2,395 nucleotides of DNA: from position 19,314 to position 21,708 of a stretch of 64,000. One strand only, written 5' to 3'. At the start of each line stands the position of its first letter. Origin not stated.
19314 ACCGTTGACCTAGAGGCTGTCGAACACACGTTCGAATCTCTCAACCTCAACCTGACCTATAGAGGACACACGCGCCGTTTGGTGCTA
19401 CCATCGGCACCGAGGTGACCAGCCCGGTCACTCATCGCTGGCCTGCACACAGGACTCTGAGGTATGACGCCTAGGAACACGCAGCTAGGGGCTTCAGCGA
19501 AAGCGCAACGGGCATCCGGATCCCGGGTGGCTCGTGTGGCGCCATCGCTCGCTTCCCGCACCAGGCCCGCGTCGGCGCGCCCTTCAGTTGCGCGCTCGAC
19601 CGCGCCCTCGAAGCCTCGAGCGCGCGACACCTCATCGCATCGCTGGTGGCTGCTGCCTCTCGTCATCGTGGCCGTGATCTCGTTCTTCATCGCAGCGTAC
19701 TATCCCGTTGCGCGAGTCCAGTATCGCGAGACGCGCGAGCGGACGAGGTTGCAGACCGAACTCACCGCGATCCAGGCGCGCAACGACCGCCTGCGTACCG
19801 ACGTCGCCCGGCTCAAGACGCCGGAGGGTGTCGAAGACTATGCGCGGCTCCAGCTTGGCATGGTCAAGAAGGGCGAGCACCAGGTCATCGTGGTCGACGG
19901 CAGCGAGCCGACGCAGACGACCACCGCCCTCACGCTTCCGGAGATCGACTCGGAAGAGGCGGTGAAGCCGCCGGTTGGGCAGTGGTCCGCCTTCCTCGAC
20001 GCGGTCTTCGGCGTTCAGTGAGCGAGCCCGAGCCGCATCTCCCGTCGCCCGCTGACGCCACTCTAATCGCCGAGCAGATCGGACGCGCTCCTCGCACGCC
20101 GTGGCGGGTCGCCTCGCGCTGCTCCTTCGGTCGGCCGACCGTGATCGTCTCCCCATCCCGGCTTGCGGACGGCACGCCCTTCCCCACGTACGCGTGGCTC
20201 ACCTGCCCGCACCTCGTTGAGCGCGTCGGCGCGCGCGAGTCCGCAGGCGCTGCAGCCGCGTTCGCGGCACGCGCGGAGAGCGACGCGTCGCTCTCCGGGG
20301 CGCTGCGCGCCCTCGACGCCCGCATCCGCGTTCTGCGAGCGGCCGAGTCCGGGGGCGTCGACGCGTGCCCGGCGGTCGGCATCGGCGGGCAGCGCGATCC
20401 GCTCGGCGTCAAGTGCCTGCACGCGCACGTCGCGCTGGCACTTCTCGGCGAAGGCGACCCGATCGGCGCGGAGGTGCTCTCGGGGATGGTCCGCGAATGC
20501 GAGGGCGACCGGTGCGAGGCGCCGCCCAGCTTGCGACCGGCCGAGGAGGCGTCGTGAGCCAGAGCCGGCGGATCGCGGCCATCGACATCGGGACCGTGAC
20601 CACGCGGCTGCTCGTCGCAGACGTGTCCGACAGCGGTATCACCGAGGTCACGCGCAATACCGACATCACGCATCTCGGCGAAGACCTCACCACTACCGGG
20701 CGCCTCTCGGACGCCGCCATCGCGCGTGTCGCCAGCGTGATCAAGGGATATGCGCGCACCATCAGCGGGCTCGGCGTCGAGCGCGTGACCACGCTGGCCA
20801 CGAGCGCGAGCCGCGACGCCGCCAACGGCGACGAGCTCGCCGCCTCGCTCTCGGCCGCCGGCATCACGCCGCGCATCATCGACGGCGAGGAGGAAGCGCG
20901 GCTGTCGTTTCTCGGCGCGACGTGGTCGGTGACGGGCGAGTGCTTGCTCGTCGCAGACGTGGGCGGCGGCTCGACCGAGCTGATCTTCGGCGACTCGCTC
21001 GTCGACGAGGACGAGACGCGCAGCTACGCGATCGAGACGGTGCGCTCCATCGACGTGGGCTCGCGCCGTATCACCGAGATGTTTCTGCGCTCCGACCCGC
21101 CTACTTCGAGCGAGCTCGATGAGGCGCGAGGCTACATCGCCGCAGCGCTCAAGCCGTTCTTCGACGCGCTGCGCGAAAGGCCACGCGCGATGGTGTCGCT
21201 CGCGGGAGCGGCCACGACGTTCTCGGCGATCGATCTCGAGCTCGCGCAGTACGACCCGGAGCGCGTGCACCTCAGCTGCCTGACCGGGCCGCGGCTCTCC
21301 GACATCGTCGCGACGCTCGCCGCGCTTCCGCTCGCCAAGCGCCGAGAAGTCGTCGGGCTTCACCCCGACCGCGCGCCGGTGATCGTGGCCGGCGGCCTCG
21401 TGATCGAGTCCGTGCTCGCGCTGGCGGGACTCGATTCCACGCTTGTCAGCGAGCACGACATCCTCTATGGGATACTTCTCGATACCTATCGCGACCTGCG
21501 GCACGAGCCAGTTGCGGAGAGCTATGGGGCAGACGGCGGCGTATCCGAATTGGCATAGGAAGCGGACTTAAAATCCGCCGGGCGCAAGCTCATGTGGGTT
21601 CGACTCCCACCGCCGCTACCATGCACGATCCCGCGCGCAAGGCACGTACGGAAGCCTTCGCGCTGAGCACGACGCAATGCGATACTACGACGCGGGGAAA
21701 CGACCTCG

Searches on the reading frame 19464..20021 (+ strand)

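Call 91: search_protein_families(library=pfam, proteins=[window:19464-20021:+], max_evalue=0.0001)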
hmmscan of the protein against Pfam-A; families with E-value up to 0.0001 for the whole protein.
window:19464-20021:+ (185 aa): 1 family
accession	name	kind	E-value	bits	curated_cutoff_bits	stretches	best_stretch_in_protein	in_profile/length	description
PF04977.20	DivIC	-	5.1e-13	49.1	28.9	1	70-145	4-79/80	Septum formation initiator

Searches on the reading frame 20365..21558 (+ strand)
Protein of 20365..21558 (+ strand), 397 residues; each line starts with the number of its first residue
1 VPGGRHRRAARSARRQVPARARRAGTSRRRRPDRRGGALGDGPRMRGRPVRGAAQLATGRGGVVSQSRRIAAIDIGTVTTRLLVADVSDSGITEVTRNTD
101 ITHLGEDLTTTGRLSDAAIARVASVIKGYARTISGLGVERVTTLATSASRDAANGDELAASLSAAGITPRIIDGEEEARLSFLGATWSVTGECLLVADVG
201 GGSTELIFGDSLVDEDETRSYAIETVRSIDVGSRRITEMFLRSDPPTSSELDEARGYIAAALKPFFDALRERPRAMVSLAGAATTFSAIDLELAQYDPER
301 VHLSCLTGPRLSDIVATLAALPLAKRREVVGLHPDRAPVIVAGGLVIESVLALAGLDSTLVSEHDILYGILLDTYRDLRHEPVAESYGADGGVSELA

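Call 91: search_protein_families(library=pfam, proteins=[window:20365-21558:+], max_evalue=0.0001)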
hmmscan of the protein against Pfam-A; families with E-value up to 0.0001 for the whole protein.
window:20365-21558:+ (397 aa): 1 family
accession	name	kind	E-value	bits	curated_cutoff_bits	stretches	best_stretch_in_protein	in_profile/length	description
PF02541.22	Ppx-GppA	-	4.7e-49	167.8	27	1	84-370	2-281/285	Ppx/GppA phosphatase family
